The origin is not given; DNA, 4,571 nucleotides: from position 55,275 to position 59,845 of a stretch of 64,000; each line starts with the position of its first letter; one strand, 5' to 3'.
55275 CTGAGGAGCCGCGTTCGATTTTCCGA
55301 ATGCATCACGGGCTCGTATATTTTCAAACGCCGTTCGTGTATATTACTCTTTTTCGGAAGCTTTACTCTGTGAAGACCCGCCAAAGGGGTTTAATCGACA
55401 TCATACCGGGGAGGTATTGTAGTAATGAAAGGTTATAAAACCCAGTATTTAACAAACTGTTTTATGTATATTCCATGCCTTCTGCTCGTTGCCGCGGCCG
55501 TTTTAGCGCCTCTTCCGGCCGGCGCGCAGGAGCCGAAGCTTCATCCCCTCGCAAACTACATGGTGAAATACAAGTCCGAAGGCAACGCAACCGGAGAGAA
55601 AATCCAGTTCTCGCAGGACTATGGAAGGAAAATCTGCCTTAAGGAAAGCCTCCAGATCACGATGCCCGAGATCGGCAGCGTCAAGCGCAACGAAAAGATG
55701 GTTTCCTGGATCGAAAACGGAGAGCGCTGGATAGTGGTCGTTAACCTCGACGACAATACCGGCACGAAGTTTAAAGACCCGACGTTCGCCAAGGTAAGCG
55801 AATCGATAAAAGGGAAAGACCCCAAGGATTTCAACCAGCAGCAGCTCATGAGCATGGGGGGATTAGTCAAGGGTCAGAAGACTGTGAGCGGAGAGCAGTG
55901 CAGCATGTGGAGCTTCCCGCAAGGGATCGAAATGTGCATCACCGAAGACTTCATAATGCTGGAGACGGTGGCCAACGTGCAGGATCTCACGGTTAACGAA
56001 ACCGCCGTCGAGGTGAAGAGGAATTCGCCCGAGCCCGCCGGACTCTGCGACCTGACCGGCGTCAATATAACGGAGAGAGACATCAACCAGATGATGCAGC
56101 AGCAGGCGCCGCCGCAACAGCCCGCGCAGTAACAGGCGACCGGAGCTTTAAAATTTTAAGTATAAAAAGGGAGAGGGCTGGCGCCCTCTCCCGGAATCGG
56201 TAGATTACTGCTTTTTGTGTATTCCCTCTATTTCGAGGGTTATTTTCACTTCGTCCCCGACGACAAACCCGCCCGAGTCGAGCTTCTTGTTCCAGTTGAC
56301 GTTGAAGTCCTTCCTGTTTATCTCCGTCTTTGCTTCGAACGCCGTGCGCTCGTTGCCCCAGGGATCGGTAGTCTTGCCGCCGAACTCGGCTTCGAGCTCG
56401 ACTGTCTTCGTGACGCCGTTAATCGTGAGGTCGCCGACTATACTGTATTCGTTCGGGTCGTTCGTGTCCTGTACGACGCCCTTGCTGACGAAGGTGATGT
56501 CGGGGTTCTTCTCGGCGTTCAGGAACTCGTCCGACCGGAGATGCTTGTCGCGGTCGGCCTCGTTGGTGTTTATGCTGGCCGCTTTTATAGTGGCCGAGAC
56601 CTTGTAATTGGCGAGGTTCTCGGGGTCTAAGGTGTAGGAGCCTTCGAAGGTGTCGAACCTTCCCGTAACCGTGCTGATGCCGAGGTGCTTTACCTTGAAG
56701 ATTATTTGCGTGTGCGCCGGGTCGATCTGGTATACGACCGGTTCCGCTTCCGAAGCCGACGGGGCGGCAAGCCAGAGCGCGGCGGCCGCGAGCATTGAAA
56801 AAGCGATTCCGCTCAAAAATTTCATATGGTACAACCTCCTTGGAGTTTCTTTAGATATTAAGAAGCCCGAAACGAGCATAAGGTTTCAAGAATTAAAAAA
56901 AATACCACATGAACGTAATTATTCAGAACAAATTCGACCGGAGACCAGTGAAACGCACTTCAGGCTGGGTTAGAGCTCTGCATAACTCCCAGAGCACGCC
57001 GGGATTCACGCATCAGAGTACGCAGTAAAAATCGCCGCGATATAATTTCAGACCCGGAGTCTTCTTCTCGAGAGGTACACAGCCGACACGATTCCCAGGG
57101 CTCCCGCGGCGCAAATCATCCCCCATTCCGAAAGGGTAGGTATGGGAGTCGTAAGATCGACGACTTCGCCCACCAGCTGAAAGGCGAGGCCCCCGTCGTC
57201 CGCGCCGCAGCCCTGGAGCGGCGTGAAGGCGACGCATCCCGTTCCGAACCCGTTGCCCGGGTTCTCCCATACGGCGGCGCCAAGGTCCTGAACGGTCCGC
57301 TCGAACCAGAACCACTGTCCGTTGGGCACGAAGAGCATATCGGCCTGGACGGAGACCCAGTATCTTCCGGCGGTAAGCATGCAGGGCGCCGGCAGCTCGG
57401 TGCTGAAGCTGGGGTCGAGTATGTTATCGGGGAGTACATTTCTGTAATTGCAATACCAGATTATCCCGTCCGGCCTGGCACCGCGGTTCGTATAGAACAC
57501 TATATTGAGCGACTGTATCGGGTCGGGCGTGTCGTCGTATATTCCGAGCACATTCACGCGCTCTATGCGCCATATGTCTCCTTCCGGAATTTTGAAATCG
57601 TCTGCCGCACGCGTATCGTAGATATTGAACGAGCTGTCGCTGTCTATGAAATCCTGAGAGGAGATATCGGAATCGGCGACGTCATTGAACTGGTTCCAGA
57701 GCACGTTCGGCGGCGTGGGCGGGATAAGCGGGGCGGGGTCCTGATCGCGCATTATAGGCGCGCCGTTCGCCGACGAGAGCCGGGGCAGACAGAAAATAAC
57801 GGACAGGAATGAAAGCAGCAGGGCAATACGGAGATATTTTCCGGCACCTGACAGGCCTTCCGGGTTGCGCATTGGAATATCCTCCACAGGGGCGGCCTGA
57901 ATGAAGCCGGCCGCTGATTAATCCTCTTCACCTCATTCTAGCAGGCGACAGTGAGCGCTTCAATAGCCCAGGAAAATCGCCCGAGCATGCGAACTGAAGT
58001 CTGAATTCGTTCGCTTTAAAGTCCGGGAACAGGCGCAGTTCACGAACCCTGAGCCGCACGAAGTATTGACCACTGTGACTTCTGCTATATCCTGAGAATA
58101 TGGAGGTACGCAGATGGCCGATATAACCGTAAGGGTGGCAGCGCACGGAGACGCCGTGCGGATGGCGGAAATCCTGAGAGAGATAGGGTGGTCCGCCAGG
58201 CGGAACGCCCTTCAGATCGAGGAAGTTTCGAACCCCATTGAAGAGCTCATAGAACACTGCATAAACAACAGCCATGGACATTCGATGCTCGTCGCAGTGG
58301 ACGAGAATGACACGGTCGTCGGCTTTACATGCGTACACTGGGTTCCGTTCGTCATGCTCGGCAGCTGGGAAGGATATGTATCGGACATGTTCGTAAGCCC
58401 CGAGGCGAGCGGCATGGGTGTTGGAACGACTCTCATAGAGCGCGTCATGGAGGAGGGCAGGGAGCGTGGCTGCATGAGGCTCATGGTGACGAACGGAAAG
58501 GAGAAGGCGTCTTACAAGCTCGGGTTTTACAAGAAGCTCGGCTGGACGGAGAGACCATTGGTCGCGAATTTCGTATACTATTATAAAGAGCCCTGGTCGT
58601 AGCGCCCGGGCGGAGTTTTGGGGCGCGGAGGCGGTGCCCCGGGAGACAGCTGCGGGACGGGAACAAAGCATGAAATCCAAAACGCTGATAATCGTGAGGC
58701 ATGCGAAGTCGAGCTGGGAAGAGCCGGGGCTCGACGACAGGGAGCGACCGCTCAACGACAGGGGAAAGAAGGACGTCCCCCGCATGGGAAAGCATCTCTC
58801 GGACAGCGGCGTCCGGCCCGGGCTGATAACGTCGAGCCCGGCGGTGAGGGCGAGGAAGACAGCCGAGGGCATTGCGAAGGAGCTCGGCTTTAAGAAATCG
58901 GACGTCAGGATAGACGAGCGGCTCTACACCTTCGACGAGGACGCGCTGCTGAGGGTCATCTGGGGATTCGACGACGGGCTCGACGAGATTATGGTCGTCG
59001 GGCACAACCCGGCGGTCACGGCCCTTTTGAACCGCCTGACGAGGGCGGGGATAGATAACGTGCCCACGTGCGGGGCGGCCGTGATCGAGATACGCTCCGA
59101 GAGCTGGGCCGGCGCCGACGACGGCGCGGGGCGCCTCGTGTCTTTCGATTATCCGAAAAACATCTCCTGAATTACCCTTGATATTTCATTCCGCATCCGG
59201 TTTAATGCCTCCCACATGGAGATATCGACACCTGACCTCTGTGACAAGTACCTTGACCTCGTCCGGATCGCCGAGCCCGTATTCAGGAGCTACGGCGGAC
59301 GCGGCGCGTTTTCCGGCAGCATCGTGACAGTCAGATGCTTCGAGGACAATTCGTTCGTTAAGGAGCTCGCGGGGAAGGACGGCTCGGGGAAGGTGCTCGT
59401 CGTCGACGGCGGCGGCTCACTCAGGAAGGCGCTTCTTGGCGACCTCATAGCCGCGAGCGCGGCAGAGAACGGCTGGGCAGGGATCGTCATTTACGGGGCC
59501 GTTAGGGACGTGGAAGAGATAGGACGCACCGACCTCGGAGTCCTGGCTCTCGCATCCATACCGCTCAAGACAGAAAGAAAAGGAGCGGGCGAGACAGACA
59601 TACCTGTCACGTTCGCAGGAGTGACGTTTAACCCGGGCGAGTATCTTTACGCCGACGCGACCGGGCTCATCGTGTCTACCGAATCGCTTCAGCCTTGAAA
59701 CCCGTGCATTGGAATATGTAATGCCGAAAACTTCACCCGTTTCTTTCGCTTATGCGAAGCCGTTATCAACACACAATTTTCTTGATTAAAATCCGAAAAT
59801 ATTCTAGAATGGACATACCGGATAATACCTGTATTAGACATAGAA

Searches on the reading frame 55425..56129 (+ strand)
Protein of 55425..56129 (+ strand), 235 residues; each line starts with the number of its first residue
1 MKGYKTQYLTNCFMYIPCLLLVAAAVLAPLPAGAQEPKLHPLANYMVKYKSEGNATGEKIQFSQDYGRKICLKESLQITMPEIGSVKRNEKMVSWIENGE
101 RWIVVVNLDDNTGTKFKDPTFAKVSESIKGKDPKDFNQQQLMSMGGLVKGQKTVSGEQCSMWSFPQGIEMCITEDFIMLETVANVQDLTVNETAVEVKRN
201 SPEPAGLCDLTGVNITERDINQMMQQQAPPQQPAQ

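Call 24: search_protein_families(library=pfam, proteins=[window:55425-56129:+], max_evalue=0.001)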
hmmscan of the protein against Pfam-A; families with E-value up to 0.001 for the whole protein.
window:55425-56129:+ (235 aa): 0 families

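Call 63: search_protein_families(library=padloc, proteins=[window:55425-56129:+], max_evalue=0.01)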
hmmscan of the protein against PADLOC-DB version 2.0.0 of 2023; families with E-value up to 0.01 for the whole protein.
window:55425-56129:+ (235 aa): 0 families

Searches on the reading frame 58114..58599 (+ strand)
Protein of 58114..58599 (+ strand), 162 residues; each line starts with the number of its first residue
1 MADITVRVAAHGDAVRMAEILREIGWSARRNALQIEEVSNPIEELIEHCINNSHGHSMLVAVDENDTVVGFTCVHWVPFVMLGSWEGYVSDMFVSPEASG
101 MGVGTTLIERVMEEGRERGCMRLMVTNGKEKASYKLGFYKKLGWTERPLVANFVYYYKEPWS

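Call 39: search_protein_families(library=pfam, proteins=[window:58114-58599:+], max_evalue=0.00001)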
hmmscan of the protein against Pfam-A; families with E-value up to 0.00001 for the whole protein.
window:58114-58599:+ (162 aa): 3 families
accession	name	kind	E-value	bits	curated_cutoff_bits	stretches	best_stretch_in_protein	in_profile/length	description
PF00583.31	Acetyltransf_1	-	2.6e-16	60.3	20.7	1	44-143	20-115/116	Acetyltransferase (GNAT) family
PF13508.13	Acetyltransf_7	-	1.1e-11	45.4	27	1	56-146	3-84/84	Acetyltransferase (GNAT) domain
PF13673.13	Acetyltransf_10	-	5.6e-07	30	23.6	1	50-146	26-109/128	Acetyltransferase (GNAT) domain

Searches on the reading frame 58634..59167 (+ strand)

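Call 40: search_protein_families(library=pfam, proteins=[window:58634-59167:+], max_evalue=0.00001)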
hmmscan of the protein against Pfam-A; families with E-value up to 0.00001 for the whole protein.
window:58634-59167:+ (178 aa): 1 family
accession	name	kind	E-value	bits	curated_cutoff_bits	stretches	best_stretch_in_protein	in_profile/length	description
PF00300.27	His_Phos_1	-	9.3e-13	48.7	21.7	1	18-97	1-77/194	Histidine phosphatase superfamily (branch 1)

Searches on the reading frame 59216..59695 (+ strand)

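Call 40: search_protein_families(library=pfam, proteins=[window:59216-59695:+], max_evalue=0.00001)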
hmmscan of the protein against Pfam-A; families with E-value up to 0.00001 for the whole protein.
window:59216-59695:+ (160 aa): 1 family
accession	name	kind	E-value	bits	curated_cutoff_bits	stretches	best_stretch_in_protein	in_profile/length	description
PF03737.21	RraA-like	-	2.5e-46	158.1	24.5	1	5-153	1-152/152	Aldolase/RraA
